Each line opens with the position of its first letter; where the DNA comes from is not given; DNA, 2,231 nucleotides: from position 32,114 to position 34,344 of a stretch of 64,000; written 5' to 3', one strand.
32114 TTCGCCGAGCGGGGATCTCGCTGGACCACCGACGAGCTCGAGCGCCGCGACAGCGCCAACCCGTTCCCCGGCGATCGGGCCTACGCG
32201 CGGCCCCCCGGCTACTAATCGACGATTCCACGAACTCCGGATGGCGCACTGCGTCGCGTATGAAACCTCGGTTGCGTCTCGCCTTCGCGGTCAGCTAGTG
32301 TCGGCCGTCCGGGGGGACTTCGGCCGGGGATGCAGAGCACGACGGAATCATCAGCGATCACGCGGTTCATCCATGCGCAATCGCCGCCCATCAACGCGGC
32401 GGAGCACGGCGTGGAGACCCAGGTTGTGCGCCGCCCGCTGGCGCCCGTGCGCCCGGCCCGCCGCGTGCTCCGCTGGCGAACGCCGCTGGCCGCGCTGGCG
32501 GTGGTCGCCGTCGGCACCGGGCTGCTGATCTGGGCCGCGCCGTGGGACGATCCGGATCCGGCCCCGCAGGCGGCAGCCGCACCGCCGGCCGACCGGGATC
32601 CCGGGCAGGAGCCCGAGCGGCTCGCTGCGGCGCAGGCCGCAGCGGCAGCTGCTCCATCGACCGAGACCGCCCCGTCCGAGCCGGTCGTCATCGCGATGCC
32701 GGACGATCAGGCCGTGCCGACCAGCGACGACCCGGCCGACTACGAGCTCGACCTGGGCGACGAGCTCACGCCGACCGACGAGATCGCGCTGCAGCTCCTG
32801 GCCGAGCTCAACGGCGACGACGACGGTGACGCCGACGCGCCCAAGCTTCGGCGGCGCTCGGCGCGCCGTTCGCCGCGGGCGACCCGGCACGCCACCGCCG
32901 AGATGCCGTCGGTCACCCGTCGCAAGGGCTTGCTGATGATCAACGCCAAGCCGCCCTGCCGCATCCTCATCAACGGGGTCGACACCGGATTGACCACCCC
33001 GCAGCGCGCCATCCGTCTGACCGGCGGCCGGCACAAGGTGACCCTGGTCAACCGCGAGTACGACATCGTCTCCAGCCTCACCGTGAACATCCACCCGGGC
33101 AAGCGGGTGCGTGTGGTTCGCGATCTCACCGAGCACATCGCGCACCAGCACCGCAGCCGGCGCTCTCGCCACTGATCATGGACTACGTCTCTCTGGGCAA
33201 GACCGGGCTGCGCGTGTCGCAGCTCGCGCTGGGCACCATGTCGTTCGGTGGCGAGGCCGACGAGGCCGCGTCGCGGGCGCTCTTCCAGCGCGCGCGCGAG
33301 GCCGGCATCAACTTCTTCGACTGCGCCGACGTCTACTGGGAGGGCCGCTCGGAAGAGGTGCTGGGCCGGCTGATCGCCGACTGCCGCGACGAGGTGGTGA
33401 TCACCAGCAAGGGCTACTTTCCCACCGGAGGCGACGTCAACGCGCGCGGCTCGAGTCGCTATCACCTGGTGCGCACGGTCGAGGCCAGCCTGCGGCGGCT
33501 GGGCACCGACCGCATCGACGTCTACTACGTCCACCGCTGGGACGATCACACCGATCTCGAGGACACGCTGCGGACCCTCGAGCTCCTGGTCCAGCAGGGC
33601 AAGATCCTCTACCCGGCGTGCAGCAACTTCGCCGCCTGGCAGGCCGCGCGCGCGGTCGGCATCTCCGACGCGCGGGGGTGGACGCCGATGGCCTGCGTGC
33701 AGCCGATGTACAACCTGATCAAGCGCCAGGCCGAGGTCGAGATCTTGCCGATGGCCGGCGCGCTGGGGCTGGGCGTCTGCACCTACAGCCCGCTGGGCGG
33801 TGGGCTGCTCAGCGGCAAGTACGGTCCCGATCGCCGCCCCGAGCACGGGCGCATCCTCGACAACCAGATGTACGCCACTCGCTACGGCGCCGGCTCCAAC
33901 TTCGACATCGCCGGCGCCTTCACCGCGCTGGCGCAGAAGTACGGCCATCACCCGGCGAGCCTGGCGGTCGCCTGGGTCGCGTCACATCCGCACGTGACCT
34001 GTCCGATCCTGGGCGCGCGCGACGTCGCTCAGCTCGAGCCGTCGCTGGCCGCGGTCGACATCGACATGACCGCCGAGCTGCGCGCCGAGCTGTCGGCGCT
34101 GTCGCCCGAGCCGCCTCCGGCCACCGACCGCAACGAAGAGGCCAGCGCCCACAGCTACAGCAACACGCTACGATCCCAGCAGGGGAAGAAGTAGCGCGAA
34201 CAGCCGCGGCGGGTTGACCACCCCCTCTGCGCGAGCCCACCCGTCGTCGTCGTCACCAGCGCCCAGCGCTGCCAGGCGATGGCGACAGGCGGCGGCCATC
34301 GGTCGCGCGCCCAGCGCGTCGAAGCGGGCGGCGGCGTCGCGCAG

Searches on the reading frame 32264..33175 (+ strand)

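Call 15: search_protein_families(library=pfam, proteins=[window:32264-33175:+], max_evalue=0.001)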
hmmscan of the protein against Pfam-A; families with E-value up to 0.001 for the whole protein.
window:32264-33175:+ (303 aa): 1 family
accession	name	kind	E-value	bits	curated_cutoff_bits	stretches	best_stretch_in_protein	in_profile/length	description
PF08308.17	PEGA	-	0.00075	19.8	20.8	0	224-284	4-63/71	PEGA domain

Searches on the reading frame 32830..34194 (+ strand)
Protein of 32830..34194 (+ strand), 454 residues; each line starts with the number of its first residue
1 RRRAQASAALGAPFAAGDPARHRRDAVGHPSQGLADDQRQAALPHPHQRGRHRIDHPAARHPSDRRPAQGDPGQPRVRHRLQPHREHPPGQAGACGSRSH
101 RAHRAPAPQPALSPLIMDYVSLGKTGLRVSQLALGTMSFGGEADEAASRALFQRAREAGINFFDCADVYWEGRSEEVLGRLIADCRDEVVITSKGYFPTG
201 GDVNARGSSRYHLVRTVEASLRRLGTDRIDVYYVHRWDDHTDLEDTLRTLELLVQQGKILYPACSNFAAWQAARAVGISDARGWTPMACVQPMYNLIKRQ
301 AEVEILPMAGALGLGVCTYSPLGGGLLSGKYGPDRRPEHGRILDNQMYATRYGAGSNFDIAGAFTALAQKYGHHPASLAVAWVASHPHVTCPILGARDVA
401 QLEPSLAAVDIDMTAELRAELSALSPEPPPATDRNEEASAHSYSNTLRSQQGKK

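Call 15: search_protein_families(library=pfam, proteins=[window:32830-34194:+], max_evalue=0.001)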
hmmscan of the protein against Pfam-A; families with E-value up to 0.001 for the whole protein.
window:32830-34194:+ (454 aa): 1 family
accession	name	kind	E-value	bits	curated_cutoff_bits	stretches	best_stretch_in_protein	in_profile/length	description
PF00248.27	Aldo_ket_red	-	7.6e-68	229.1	24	1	132-421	2-286/291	Aldo/keto reductase family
